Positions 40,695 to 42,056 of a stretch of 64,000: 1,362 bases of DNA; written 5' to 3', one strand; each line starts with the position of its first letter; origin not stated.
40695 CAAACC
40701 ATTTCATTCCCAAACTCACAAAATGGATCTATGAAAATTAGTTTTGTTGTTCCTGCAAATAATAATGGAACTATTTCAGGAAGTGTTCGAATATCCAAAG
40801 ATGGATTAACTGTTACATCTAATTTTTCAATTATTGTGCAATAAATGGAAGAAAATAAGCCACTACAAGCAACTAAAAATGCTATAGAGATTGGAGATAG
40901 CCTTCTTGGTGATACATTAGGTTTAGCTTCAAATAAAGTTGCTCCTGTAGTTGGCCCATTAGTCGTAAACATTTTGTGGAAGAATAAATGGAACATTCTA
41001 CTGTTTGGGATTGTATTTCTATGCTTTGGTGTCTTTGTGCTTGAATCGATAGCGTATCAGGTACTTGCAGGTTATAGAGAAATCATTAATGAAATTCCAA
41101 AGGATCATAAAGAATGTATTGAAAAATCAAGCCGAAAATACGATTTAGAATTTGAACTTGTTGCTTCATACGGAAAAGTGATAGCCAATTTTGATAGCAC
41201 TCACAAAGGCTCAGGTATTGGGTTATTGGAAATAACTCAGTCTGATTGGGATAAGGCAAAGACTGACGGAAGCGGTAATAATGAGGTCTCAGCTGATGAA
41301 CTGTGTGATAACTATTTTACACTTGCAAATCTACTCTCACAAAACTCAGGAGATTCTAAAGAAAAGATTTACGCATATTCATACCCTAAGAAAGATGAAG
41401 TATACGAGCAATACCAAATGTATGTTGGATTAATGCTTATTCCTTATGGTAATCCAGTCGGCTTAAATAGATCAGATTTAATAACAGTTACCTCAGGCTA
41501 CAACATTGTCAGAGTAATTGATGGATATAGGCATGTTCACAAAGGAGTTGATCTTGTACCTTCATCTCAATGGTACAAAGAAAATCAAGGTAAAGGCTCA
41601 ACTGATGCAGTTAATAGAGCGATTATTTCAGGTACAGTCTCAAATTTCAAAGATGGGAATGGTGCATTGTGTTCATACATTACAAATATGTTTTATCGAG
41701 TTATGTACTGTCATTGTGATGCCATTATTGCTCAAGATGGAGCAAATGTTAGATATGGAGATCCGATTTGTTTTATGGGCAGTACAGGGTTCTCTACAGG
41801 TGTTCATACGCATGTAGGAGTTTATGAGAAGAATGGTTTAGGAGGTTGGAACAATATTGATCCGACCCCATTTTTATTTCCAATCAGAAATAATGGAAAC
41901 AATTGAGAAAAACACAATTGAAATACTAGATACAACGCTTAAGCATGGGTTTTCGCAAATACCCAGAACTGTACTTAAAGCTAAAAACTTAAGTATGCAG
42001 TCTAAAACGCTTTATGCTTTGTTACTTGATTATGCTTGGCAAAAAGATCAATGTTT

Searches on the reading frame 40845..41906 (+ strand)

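Call 92: search_protein_families(library=pfam, proteins=[window:40845-41906:+], max_evalue=0.00001)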
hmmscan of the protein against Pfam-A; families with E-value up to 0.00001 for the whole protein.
window:40845-41906:+ (353 aa): 1 family
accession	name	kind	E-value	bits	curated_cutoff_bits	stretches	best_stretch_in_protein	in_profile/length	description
PF01551.29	Peptidase_M23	-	5.8e-08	33.3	28.7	1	258-329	17-90/96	Peptidase family M23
